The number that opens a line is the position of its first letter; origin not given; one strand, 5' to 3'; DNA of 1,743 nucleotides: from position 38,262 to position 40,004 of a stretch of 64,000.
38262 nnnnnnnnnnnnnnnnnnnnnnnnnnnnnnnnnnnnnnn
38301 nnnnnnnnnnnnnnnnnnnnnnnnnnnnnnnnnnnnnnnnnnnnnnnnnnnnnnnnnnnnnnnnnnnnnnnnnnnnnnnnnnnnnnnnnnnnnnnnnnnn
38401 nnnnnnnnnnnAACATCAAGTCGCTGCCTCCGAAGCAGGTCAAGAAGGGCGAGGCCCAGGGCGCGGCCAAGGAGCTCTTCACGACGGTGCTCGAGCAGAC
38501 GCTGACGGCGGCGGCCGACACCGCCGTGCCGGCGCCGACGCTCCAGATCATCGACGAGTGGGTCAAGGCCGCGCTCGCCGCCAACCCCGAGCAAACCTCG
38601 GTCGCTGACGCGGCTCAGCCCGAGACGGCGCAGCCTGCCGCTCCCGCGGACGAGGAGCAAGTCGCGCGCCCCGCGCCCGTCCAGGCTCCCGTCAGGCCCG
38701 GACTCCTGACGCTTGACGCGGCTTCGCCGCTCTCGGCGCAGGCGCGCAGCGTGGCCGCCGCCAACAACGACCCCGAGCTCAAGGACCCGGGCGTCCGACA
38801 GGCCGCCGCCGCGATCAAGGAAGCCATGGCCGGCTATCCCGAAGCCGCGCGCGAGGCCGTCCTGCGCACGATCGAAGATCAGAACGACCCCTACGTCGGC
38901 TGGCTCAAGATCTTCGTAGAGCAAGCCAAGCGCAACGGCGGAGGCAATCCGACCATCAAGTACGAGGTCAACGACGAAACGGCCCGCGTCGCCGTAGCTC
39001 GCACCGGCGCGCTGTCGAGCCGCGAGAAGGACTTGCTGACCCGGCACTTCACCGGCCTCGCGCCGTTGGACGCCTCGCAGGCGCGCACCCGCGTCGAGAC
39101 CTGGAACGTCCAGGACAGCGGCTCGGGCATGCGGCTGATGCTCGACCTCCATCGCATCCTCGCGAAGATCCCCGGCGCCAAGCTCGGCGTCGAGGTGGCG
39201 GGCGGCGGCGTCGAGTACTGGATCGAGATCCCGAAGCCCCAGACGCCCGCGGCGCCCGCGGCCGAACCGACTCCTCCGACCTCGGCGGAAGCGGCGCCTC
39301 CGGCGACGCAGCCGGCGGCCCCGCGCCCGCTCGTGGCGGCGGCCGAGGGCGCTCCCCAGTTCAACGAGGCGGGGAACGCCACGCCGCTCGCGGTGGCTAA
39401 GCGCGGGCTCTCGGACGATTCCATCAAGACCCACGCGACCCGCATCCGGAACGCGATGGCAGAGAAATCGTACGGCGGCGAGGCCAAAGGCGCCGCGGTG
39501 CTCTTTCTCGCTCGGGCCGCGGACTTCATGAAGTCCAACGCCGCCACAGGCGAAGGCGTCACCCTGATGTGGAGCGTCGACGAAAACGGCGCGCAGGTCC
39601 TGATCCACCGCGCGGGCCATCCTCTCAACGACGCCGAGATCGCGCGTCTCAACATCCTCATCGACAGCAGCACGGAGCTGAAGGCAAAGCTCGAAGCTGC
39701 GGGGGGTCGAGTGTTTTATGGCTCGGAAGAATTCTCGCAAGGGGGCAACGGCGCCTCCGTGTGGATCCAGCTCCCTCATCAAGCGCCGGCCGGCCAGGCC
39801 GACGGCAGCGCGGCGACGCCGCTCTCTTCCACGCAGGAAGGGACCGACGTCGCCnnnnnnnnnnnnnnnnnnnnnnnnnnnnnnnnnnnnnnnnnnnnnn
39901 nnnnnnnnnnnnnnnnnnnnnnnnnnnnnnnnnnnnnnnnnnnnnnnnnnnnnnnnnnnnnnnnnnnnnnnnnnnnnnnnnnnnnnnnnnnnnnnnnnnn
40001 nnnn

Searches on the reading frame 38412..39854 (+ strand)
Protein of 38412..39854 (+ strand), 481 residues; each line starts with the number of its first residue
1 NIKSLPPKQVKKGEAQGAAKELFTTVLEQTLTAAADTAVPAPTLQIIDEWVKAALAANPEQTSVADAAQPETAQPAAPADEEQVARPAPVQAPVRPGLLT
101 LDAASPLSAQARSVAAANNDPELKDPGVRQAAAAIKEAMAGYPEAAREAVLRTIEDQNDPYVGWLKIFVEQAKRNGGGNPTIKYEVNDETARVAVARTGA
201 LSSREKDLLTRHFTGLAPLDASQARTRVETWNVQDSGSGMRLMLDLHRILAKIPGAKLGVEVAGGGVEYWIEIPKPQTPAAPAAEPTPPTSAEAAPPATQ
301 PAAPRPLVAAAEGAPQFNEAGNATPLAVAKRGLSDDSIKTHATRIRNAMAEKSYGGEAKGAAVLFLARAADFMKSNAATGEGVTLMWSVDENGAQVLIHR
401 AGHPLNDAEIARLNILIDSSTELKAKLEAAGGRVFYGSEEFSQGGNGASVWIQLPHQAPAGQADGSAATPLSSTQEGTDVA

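Call 85: predict_structure(alignment_id=A3)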
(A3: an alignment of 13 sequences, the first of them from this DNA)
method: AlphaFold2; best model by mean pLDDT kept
length: 481 residues; sequences in the alignment: 13
mean_pLDDT: 74.7   pTM: 0.42
mean pLDDT of the five models: 74.7, 74.2, 72.1, 71.2, 69.1
residues with pLDDT >= 90: 140; 70-90: 192; 50-70: 52; < 50: 97
segments of 3 or more residues with pLDDT < 50: 1-16, 66-94, 233-236, 280-282, 284-300, 329-332, 462-481
pLDDT, mean of each block of 10 residues (from residue 1): 37 50 78 70 77 74 46 39 41 60 89 89 82 88 79 54 76 85 92 92 87 82 74 56 83 89 91 78 45 44 76 79 63 70 95 95 95 84 90 93 91 91 94 94 91 87 43 33 35
secondary structure, 60 per line:
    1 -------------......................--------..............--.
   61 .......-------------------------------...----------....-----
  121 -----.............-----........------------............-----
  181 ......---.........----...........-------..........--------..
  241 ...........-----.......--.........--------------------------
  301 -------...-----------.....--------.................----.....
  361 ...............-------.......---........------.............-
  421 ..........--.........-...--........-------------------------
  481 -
elements in order: H14-35 H44-57 H60-67 E99-101 E112-115 H126-138 H144-151 H164-175 E181-186 E190-198 H203-213 H221-230 H239-251 E257-263 E266-274 E308-310 E322-326 H335-351 H356-375 E383-389 E393-400 H407-419 H421-430 E433-438 E448-455

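Call 87: fold_search(model_id=the predicted structure, library=pdb)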
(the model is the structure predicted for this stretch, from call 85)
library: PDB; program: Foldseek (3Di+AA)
matches with E <= 10: 536; with E <= 0.001: 11
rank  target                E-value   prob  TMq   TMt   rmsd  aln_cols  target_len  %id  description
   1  4biz_C                3.0e-05  1.00  0.19  0.34  16.2       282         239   14  Crystal structure of CpxAHDC (orthorhombic form 2) (released 2014-04-23)
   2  4biz_A                8.2e-05  1.00  0.19  0.35  15.3       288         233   14  Crystal structure of CpxAHDC (orthorhombic form 2) (released 2014-04-23)
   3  4biz_F                2.4e-04  1.00  0.18  0.35  16.3       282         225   10  Crystal structure of CpxAHDC (orthorhombic form 2) (released 2014-04-23)
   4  4biz_B                2.8e-04  1.00  0.18  0.34  15.6       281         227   11  Crystal structure of CpxAHDC (orthorhombic form 2) (released 2014-04-23)
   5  5c93_A                4.0e-04  1.00  0.17  0.32  15.6       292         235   11  Histidine kinase with ATP (released 2016-07-27)
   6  4biy_A                4.2e-04  1.00  0.20  0.37  16.4       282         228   10  Crystal structure of CpxAHDC (monoclinic form 2) (released 2014-02-12)
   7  4biz_E                4.5e-04  1.00  0.19  0.35  16.1       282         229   14  Crystal structure of CpxAHDC (orthorhombic form 2) (released 2014-04-23)
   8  9eut_A                5.3e-04  1.00  0.19  0.13  20.0       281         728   10  Cryo-EM structure of the full-length Pseudomonas aeruginosa bacteriophytochrome in its Pr state (released 2024-09-04)
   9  4bix_B                5.3e-04  1.00  0.18  0.34  15.4       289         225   12  Crystal structure of CpxAHDC (monoclinic form 1) (released 2014-02-12)
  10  6rh0_B                6.3e-04  1.00  0.17  0.32  11.5       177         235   11  Revisiting pH-gated conformational switch. Complex HK853-RR468 pH 5.5 (released 2020-02-19)
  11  4u7o_A                8.3e-04  0.99  0.17  0.31  16.9       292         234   11  Active histidine kinase bound with ATP (released 2015-09-02)
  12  4kp4_B                1.0e-03  1.00  0.18  0.36  17.4       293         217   11  Deciphering cis-trans directionality and visualizing autophosphorylation in histidine kinases. (released 2014-02-12)
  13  3dge_A                1.2e-03  0.98  0.18  0.33  20.9       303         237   12  Structure of a histidine kinase-response regulator complex reveals insights into Two-component signaling and a novel c (released 2009-07-07)
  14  6rh0_A                1.3e-03  0.99  0.18  0.33  19.4       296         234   12  Revisiting pH-gated conformational switch. Complex HK853-RR468 pH 5.5 (released 2020-02-19)
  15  3a0t                  1.5e-03  1.00  0.16  0.45   4.2       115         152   23  Catalytic domain of histidine kinase ThkA (TM1359) in complex with ADP and Mg ion (trigonal) (released 2009-10-20)
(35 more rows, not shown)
